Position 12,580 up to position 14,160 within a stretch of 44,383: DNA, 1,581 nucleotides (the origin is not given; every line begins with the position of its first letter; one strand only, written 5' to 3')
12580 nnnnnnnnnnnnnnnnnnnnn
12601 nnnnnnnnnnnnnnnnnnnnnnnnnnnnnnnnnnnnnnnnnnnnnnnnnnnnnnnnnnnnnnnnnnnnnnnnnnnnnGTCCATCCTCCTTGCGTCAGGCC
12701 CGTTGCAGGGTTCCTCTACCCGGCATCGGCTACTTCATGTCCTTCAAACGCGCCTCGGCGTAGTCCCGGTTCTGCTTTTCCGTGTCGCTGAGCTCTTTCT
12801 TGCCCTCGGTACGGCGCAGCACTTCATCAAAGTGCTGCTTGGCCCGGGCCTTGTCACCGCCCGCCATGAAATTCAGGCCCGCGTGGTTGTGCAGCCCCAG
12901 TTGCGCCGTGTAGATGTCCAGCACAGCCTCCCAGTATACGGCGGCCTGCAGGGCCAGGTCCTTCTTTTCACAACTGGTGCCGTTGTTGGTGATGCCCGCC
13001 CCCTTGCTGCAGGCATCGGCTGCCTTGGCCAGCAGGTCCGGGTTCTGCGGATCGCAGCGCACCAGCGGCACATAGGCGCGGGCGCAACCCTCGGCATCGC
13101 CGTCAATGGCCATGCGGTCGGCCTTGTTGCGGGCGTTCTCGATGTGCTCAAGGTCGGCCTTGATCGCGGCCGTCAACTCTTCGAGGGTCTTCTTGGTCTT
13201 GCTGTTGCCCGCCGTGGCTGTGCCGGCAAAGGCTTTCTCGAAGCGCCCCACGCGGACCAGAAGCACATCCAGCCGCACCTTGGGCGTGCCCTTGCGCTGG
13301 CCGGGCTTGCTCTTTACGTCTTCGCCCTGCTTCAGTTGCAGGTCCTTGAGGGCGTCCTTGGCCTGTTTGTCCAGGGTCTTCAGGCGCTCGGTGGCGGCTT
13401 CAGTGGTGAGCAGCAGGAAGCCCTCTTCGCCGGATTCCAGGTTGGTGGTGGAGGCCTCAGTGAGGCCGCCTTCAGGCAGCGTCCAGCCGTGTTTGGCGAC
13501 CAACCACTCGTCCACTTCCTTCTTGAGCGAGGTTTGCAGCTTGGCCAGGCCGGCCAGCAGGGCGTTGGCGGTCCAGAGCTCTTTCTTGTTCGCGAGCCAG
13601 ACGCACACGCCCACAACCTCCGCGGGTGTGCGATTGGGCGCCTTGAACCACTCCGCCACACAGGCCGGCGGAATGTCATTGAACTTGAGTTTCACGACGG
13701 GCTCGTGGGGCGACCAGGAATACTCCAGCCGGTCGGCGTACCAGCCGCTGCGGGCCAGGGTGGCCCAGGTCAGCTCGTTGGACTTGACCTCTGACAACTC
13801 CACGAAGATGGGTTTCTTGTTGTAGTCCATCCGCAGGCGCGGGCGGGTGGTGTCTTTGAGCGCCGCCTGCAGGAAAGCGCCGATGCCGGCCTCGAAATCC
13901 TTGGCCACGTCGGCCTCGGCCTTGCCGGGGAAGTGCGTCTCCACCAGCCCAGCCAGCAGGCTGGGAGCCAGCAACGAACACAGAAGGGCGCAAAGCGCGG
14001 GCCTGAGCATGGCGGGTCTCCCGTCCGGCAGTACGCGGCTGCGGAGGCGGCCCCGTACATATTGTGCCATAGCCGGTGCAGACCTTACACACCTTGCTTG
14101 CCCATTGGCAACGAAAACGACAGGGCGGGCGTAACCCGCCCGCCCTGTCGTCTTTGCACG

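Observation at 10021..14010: Three tandem, strongly diverged paralogues of an unassignable secreted protein family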

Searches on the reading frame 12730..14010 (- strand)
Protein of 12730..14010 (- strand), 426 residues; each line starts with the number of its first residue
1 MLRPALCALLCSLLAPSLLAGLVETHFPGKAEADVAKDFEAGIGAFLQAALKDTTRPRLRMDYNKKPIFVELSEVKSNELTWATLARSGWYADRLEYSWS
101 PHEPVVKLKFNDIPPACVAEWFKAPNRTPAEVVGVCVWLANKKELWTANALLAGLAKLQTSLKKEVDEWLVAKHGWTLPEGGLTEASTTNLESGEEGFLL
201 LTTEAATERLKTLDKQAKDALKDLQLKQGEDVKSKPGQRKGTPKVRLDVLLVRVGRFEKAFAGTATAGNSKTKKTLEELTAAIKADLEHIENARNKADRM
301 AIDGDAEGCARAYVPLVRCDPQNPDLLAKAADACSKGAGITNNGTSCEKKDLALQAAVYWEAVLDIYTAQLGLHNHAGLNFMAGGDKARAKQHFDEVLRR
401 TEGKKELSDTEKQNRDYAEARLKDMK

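Call 6: search_protein_families(library=pfam, proteins=[window:12730-14010:-], max_evalue=1)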
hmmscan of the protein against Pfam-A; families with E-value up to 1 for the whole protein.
window:12730-14010:- (426 aa): 3 families
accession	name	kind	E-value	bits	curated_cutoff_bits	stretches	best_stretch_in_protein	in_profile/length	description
PF07719.23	TPR_2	-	0.063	13.9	27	0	374-400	4-30/34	Tetratricopeptide repeat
PF13618.11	Gluconate_2-dh3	-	0.19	12.5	23.4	0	181-226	50-89/135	Gluconate 2-dehydrogenase subunit 3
PF13174.12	TPR_6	-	0.21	12.7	26.3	0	377-400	6-29/33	Tetratricopeptide repeat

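Call 8: search_protein_families(library=ncbifam, proteins=[window:12730-14010:-], max_evalue=1)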
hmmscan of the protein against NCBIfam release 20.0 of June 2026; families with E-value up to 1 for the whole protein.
window:12730-14010:- (426 aa): 0 families

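Call 24: search_protein_families(library=padloc, proteins=[window:12730-14010:-], max_evalue=0.1)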
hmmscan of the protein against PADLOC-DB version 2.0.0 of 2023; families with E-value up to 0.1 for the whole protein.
window:12730-14010:- (426 aa): 0 families

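Call 76: find_related_loci(query=A6, collection=genome_contigs, flank=6000)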
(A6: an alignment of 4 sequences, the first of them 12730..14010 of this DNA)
Query A6 (426 aa) in genome_contigs; peptide patterns used: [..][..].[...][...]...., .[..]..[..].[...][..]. (x = any residue, [..] = any of these).
39 stretches matched a pattern; 13 encode a relative of the query (tblastn E <= 1e-3); 13 distinct loci.
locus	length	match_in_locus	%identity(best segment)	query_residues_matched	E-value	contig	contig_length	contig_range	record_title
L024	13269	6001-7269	50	1-426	2e-119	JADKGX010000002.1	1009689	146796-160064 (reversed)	MAG: Planctomycetota bacterium isolate Ribe_18-Q3-R11-54_MAXAC.269 tig00000956-10-10075990, whole genome shotgun sequenc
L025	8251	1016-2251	47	23-426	4e-116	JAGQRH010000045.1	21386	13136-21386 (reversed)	MAG: Planctomycetota bacterium isolate HKST-UBA87 NODE_45_length_21386_cov_4.751044, whole genome shotgun sequence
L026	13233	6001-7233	48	21-426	3e-114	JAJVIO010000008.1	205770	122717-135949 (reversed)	MAG: Planctomycetota bacterium isolate Bin_90R c_000000000309, whole genome shotgun sequence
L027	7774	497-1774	43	1-426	3e-114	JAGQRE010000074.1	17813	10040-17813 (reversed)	MAG: Planctomycetota bacterium isolate HKST-UBA84 NODE_74_length_17813_cov_9.016689, whole genome shotgun sequence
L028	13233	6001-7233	47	21-426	2e-110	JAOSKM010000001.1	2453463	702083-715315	MAG: Planctomycetota bacterium isolate FR_29 FR-Planctomycetota-1_s1, whole genome shotgun sequence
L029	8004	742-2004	41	4-423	3e-98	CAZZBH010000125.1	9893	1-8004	MAG TPA_asm: uncultured Planctomycetaceae bacterium isolate SRP193661_co2_81 genome assembly, contig: NODE_5474_length_9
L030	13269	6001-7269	42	1-423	3e-95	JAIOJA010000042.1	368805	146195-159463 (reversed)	MAG: Planctomycetota bacterium isolate MAG_44 contig_107529, whole genome shotgun sequence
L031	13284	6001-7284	39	9-426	2e-92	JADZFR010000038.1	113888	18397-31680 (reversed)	MAG: Planctomycetota bacterium isolate SJ873 c_000000710778, whole genome shotgun sequence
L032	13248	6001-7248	40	21-426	1e-92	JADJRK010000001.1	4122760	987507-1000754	MAG: Planctomycetota bacterium isolate Fred_18-Q3-R57-64_MAXAC.456 tig00000287-10-41217550, whole genome shotgun sequenc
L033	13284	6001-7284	38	9-426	1e-91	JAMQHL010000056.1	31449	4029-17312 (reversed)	MAG: Planctomycetota bacterium isolate PLA1 L5_k97_376329, whole genome shotgun sequence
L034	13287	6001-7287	39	13-426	3e-87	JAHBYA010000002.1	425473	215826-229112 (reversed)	MAG: Planctomycetota bacterium isolate ACE_PLA33 PLA33_2, whole genome shotgun sequence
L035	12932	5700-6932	46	21-426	6e-114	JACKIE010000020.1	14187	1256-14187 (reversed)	MAG: Planctomycetota bacterium isolate HK-STAS-PLAN-36 HK-STAS-PLAN-36_20, whole genome shotgun sequence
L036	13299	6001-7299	47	1-426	8e-118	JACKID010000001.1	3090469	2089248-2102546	MAG: Planctomycetota bacterium isolate HK-STAS-PLAN-35 HK-STAS-PLAN-35_1, whole genome shotgun sequence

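Call 92: search_protein_families(library=pfam, proteins=[L033:10077-10724:+, L033:10739-12523:-, L033:12393-13028:+, L034:10392-11804:-, L034:12194-13183:-], max_evalue=0.001)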
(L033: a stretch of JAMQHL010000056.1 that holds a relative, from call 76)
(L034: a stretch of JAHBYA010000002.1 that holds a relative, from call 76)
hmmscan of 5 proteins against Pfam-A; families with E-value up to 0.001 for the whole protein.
L033:10077-10724:+ (215 aa): 1 family
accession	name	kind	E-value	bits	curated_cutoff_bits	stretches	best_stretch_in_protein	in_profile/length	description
PF07929.16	PRiA4_ORF3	-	1.9e-44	151.9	26.6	1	27-205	3-172/173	Plasmid pRiA4b ORF-3-like protein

L033:10739-12523:- (594 aa): 4 families
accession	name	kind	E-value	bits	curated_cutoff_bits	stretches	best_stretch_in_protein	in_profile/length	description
PF03050.20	DDE_Tnp_IS66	-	1.9e-81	274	23.1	2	304-543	84-283/284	Transposase IS66 family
PF13005.12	zf-IS66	-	6.9e-18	65.2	27.3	1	138-182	1-46/46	zinc-finger binding domain of transposase IS66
PF13007.12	LZ_Tnp_IS66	-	8.6e-08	33.2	22.9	1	53-130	2-71/71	Transposase C of IS166 homeodomain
PF13817.11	DDE_Tnp_IS66_C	-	3e-07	31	30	1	550-586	1-38/39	IS66 C-terminal element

L033:12393-13028:+ (211 aa): 0 families

L034:10392-11804:- (470 aa): 1 family
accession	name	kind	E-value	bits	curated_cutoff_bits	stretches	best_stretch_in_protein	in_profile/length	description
PF00724.26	Oxidored_FMN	-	6.5e-50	170.8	27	2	116-336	140-340/342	NADH:flavin oxidoreductase / NADH oxidase family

L034:12194-13183:- (329 aa): 4 families
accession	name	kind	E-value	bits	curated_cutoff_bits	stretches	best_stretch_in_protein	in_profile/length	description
PF00441.29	Acyl-CoA_dh_1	-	2.6e-42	144.9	22.4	1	177-327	1-150/150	Acyl-CoA dehydrogenase, C-terminal domain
PF02770.24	Acyl-CoA_dh_M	-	1.4e-19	70.4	33.3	1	75-164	1-96/97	Acyl-CoA dehydrogenase, middle domain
PF08028.16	Acyl-CoA_dh_2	-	4e-19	69.7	22.7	1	193-315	2-133/134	Acyl-CoA dehydrogenase, C-terminal domain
PF02771.21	Acyl-CoA_dh_N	-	2.2e-07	31.7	22.9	1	18-71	59-113/113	Acyl-CoA dehydrogenase, N-terminal domain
